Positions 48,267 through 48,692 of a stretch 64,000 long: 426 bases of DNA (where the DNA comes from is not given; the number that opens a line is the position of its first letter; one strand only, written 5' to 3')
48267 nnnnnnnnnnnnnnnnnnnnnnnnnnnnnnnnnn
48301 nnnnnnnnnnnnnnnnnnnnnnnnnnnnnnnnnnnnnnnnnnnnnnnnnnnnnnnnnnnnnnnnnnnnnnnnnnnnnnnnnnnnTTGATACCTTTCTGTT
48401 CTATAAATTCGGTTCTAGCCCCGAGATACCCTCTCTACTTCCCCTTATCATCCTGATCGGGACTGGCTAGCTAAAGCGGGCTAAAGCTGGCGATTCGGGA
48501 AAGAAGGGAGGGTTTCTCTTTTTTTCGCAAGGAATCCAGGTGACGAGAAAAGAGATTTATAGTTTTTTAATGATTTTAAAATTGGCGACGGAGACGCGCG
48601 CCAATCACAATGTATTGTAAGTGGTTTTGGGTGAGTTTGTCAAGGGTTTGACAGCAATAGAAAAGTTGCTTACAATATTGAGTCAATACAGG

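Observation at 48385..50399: Four small genes of unknown function in mixed orientation inserted between fusA and tuf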

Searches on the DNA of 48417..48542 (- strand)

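Call 41: build_rna_model(alignment_id=A3, structure=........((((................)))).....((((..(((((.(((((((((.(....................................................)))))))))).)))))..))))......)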
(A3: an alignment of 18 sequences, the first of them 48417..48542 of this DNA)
Model R1 built from alignment A3 (18 sequences, 140 columns); structure: as given.
model positions 85; base pairs 23; branch points 1; effective number of sequences 2.47; information 0.669 bits per position. Calibrated on 0.2 Mb of random sequence (short: E-values are rough).
structure used (alignment columns):
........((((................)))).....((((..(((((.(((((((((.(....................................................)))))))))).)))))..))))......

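Call 42: search_with_rna_model(model_id=R1, sources=[window, L001, L003, L004, L005, L006, L007, L008, L009, L010, L011, L012, L013, L015, L016, L017, L018, L019, L020, L021, L022, L023, L024, L025, L026, L027, L028, L029, L030, L031, L032, L033, L034, L035, L036], max_evalue=1, make_alignment=true)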
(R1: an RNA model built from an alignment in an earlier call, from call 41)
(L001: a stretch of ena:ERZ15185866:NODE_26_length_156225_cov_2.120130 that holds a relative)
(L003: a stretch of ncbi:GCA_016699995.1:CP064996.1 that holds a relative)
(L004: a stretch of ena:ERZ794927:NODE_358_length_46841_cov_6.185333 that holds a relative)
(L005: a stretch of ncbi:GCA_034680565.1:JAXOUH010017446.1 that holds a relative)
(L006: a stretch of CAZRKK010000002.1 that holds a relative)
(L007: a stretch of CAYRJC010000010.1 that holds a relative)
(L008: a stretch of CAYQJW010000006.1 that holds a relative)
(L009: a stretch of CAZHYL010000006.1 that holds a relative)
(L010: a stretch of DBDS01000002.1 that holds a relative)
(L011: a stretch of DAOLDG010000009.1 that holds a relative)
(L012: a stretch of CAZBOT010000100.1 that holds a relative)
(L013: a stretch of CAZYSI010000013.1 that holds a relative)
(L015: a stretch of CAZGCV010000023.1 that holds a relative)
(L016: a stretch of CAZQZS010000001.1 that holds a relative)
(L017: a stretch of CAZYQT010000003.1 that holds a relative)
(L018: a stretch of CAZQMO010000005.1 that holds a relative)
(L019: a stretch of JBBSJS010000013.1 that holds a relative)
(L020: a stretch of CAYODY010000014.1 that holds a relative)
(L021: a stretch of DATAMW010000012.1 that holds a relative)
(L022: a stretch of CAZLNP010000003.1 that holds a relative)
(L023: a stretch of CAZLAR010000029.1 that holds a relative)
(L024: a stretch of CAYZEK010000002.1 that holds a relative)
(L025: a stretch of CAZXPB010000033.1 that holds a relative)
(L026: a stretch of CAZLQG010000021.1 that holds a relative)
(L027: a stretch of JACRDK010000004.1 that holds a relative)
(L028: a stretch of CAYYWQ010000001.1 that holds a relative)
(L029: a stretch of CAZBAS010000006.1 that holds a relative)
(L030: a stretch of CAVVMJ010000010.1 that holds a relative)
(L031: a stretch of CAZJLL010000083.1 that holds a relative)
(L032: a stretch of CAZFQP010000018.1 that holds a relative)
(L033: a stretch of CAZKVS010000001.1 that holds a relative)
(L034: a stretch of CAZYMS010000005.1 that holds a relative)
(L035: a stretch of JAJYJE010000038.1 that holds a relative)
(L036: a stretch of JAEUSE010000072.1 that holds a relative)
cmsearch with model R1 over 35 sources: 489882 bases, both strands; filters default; matches with E-value up to 1: 70.
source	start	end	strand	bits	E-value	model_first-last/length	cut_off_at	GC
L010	9527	9610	+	96.6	3.1e-24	1-85/85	no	0.48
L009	9791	9874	+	96.2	4e-24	1-85/85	no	0.42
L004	6924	7008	+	95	8.7e-24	1-85/85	no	0.46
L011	1052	1136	+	95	8.7e-24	1-85/85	no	0.46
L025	2204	2287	+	93.2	2.7e-23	1-85/85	no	0.52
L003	9081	9164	+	93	3.2e-23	1-85/85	no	0.49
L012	5036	5119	+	92.8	3.6e-23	1-85/85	no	0.43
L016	9924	10007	+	92.8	3.6e-23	1-85/85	no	0.43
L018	8882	8965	+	92.8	3.6e-23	1-85/85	no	0.43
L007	7711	7794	+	89.7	2.7e-22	1-85/85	no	0.48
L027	8594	8679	+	83.7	1.3e-20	1-85/85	no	0.51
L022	8986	9069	+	83.2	1.9e-20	1-85/85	no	0.52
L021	9624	9719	+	82.7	2.5e-20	1-85/85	no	0.46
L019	10192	10276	+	78.1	5.2e-19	1-85/85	no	0.54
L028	9782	9867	+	77.6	6.9e-19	1-85/85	no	0.6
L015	6276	6392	+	77.3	8.6e-19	1-85/85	no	0.49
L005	5294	5421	+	76.5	1.4e-18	1-85/85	no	0.45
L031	1680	1798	+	75.8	2.3e-18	1-85/85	no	0.62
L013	8798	8905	+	75.3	3.2e-18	1-85/85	no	0.48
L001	14498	14593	+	75.1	3.6e-18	1-85/85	no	0.48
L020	3565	3697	+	75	3.8e-18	1-85/85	no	0.46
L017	9140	9235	+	74.9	4.1e-18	1-85/85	no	0.51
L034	9013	9099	+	73.2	1.2e-17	1-85/85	no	0.52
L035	6469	6559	+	71.1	4.9e-17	1-85/85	no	0.57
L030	10003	10093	+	71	5e-17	1-85/85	no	0.56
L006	3631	3714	+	70.3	8e-17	1-85/85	no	0.51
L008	9982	10065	+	70.3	8e-17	1-85/85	no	0.51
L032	8530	8620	+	70.1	9e-17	1-85/85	no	0.52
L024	8946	9101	+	64.8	2.9e-15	1-85/85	no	0.4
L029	9053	9173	+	63.9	5.1e-15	1-85/85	no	0.55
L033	8893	9003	+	63.7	5.9e-15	1-85/85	no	0.57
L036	3512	3632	+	55.7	1.1e-12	1-85/85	no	0.55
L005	5362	5415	-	41.3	1.2e-08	26-79/85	no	0.54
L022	9010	9063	-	38.5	7.4e-08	26-79/85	no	0.56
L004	6949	7002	-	38.1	9.9e-08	26-79/85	no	0.5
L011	1077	1130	-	38.1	9.9e-08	26-79/85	no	0.5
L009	9816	9868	-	37.8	1.2e-07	26-79/85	no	0.49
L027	8619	8673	-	36.3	3.1e-07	26-79/85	no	0.51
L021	9661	9713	-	36.3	3.2e-07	26-79/85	no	0.51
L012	5061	5113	-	34.3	1.1e-06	26-79/85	no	0.49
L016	9949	10001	-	34.3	1.1e-06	26-79/85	no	0.49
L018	8907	8959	-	34.3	1.1e-06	26-79/85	no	0.49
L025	2229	2281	-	33.6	1.8e-06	26-79/85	no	0.55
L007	7736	7788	-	33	2.7e-06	26-79/85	no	0.53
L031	1739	1792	-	32.8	3e-06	26-79/85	no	0.61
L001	14535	14587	-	32.8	3.1e-06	26-79/85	no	0.55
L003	9106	9158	-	32.8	3.2e-06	26-79/85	no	0.53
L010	9552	9604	-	32.8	3.2e-06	26-79/85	no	0.53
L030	10034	10087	-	32.1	5e-06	26-79/85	no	0.54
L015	6334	6386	-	32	5.1e-06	26-79/85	no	0.55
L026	7409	7462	+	31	1e-05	1-85/85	no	0.48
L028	9807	9861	-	30.8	1.2e-05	26-79/85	no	0.64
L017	9177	9229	-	28.5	5e-05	26-79/85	no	0.57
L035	6500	6553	-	28.5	5.1e-05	26-79/85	no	0.54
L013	8847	8899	-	27.2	0.00012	26-79/85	no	0.53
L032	8561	8614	-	25.7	0.0003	26-79/85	no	0.56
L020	3589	3691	-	24.2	0.0008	26-79/85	no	0.46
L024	8970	9095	-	21.3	0.0053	26-79/85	no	0.39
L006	3655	3708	-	21.3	0.0055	26-79/85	no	0.52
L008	10006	10059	-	21.3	0.0055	26-79/85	no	0.52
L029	9113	9167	-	21.2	0.0056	26-79/85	no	0.56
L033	8943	8997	-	21.2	0.0056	26-79/85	no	0.56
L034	9039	9093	-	21.2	0.0056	26-79/85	no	0.56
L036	3572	3626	-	21.2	0.0056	26-79/85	no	0.56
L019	10219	10270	-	20.9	0.0072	26-79/85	no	0.54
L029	2668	2746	+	16.7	0.11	1-85/85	no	0.39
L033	7906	7962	+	15.2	0.28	1-85/85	no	0.42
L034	7890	7945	+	13.9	0.65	1-85/85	no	0.52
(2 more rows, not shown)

Alignment A4: 70 matches aligned to the model, 225 columns, each read 5' to 3' on its own strand. Consensus structure (alignment columns), stored with it:
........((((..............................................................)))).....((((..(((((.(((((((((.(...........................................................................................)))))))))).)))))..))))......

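Call 43: search_with_rna_model(model_id=R1, sources=[window, L001, L003, L004, L005, L006, L007, L009, L010, L012, L013, L015, L017, L018, L019, L020, L021, L022, L024, L025, L027, L028, L029, L030, L031, L032, L033, L034, L035, L036], max_evalue=1e-10, make_alignment=true)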
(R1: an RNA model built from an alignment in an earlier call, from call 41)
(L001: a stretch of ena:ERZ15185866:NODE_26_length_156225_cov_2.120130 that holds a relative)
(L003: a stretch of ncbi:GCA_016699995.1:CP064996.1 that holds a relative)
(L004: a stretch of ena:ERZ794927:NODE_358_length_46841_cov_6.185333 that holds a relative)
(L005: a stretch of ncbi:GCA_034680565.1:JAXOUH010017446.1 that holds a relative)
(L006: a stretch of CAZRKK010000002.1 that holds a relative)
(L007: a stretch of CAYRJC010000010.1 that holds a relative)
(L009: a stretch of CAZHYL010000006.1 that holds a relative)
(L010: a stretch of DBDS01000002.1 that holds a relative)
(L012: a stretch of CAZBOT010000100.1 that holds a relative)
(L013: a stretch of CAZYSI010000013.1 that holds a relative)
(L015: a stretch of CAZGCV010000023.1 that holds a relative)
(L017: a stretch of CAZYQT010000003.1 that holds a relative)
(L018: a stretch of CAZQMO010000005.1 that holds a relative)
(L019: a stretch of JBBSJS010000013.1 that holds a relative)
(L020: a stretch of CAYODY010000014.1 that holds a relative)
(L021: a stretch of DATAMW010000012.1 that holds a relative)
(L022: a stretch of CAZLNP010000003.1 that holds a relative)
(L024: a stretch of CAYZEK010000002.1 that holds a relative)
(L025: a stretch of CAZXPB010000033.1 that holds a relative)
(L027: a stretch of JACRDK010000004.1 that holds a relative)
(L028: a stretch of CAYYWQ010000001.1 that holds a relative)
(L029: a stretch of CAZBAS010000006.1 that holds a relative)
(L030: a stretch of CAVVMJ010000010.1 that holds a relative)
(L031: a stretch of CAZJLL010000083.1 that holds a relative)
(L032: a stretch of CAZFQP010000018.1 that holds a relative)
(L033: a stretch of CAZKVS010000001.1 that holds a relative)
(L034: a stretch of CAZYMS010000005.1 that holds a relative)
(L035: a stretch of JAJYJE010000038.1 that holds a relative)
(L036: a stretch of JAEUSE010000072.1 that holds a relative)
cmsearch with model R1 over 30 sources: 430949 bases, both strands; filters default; matches with E-value up to 1e-10: 30.
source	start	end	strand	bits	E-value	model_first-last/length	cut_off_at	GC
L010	9527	9610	+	96.6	2.7e-24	1-85/85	no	0.48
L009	9791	9874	+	96.2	3.5e-24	1-85/85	no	0.42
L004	6924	7008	+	95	7.6e-24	1-85/85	no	0.46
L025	2204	2287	+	93.2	2.4e-23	1-85/85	no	0.52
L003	9081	9164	+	93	2.8e-23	1-85/85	no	0.49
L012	5036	5119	+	92.8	3.2e-23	1-85/85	no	0.43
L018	8882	8965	+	92.8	3.2e-23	1-85/85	no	0.43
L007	7711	7794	+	89.7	2.4e-22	1-85/85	no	0.48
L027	8594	8679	+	83.7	1.2e-20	1-85/85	no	0.51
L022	8986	9069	+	83.2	1.7e-20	1-85/85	no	0.52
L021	9624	9719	+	82.7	2.2e-20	1-85/85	no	0.46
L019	10192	10276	+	78.1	4.6e-19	1-85/85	no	0.54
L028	9782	9867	+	77.6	6.1e-19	1-85/85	no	0.6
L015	6276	6392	+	77.3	7.6e-19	1-85/85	no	0.49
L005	5294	5421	+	76.5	1.2e-18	1-85/85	no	0.45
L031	1680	1798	+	75.8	2e-18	1-85/85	no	0.62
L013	8798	8905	+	75.3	2.8e-18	1-85/85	no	0.48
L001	14498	14593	+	75.1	3.1e-18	1-85/85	no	0.48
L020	3565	3697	+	75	3.4e-18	1-85/85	no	0.46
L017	9140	9235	+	74.9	3.6e-18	1-85/85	no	0.51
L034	9013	9099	+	73.2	1.1e-17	1-85/85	no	0.52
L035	6469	6559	+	71.1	4.3e-17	1-85/85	no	0.57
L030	10003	10093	+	71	4.4e-17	1-85/85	no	0.56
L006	3631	3714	+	70.3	7.1e-17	1-85/85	no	0.51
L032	8530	8620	+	70.1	7.9e-17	1-85/85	no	0.52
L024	8946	9101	+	64.8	2.5e-15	1-85/85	no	0.4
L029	9053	9173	+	63.9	4.5e-15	1-85/85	no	0.55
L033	8893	9003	+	63.7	5.2e-15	1-85/85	no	0.57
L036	3512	3632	+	55.7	9.6e-13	1-85/85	no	0.55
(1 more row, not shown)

Alignment A5: 30 matches aligned to the model, 218 columns, each read 5' to 3' on its own strand. Consensus structure (alignment columns), stored with it:
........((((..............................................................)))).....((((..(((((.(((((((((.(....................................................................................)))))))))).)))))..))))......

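Call 63: search_with_rna_model(model_id=R1, sources=[L037, L038, L039, L040], max_evalue=1)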
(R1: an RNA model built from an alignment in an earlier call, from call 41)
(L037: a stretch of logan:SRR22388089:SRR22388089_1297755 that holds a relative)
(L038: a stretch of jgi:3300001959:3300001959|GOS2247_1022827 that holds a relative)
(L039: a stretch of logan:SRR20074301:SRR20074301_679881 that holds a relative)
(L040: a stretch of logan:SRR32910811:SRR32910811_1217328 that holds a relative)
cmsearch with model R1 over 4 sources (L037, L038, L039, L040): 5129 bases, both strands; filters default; matches with E-value up to 1: 4.
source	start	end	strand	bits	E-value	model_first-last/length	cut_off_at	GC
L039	695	809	+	54.8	2e-14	1-85/85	no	0.57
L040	720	834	+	54.8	2e-14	1-85/85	no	0.57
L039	751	803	-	19.3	0.0002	26-79/85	no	0.57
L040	776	828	-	19.3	0.0002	26-79/85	no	0.57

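Call 73: search_with_rna_model(model_id=R1, sources=[L044, L045, L046, L047, L048, L049, L050, L051, L052, L053, L054, L055, L056, L057, L058, L059, L060, L061, L062, L063, L064, L065, L066, L067, L068, L069, L070, L042, L041], max_evalue=0.001)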
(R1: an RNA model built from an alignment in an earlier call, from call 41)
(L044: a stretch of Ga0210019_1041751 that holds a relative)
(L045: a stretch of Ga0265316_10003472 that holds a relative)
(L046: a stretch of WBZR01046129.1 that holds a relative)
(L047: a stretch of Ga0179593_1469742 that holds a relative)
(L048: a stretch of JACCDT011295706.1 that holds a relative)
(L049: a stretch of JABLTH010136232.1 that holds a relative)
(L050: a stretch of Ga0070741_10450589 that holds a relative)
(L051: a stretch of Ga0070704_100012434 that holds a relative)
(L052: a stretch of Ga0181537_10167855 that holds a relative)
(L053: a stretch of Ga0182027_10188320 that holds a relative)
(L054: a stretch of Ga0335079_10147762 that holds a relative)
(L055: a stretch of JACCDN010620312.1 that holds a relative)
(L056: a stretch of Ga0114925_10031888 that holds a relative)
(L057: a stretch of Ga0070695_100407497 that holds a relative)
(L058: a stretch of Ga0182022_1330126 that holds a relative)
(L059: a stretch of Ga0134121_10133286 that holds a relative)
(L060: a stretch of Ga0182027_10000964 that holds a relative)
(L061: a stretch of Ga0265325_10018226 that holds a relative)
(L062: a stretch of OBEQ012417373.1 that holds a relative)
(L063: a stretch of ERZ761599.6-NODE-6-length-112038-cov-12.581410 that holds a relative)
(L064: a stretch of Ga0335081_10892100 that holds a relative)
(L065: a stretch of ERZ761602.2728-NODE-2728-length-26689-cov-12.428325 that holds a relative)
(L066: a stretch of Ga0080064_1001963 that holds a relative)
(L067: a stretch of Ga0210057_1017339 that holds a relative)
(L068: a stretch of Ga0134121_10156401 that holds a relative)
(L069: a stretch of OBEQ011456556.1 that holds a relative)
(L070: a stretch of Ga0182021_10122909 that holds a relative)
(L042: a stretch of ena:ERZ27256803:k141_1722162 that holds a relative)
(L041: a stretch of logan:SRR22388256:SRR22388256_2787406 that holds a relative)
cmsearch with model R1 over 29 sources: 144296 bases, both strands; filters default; matches with E-value up to 0.001: 43.
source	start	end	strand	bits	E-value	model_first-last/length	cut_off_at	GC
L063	732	815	+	96.6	9e-25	1-85/85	no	0.48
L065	12906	12989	+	96.6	9e-25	1-85/85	no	0.48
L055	4807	4890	+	83.2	5.5e-21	1-85/85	no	0.52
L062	73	159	-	81.8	1.4e-20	1-85/85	no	0.56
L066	10123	10208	+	81.4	1.8e-20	1-85/85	no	0.58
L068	1511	1594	+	80.9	2.4e-20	1-85/85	no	0.58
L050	335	423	-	79.3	7e-20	1-85/85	no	0.57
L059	538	621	-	79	8.2e-20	1-85/85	no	0.56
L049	695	782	+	78.9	9.2e-20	1-85/85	no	0.55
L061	1846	1932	+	78.7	1.1e-19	1-85/85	no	0.6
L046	791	886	-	77.7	1.9e-19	1-85/85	no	0.49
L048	3025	3120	+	76.2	5.1e-19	1-85/85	no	0.48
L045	11252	11362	+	73.4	3.2e-18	1-85/85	no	0.56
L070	2867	2977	+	73.4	3.2e-18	1-85/85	no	0.56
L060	2421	2526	+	73.2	3.6e-18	1-85/85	no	0.61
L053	2130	2220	-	72.1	7.6e-18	1-85/85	no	0.53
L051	860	971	+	66.7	2.5e-16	1-85/85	no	0.55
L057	617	711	+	66.7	2.5e-16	1-85/85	no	0.45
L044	994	1084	+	65.1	6.9e-16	1-85/85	no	0.51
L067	1445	1535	-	65.1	6.9e-16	1-85/85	no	0.51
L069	271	379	-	64.2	1.3e-15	1-85/85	no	0.56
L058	1229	1327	+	60.4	1.5e-14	1-85/85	no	0.53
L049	723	776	-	39.3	1.3e-08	26-79/85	no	0.57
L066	10149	10202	-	38.7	2e-08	26-79/85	no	0.63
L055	4831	4884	-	38.5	2.2e-08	26-79/85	no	0.56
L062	79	132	+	38.5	2.3e-08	26-79/85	no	0.61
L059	544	597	+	37.1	5.7e-08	26-79/85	no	0.63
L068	1535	1588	-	37.1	5.7e-08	26-79/85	no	0.63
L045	11302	11356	-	36.9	6.5e-08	26-79/85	no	0.55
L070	2917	2971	-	36.9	6.5e-08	26-79/85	no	0.55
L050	341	394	+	33.7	4.9e-07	26-79/85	no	0.65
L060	2467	2520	-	33.7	4.9e-07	26-79/85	no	0.65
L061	1873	1926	-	33.7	4.9e-07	26-79/85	no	0.65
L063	757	809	-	32.8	9.3e-07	26-79/85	no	0.53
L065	12931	12983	-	32.8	9.3e-07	26-79/85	no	0.53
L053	2136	2189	+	32.6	1e-06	26-79/85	no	0.56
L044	1023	1078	-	29.2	9.3e-06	26-79/85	no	0.55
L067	1451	1506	+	29.2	9.3e-06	26-79/85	no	0.55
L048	3050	3114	-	27.8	2.3e-05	26-79/85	no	0.49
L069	277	333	+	27.6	2.6e-05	26-79/85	no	0.51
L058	1267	1321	-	27.4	3e-05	26-79/85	no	0.53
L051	891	965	-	25.8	8.3e-05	26-79/85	no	0.6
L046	797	861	+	22.6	0.0007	26-79/85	no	0.49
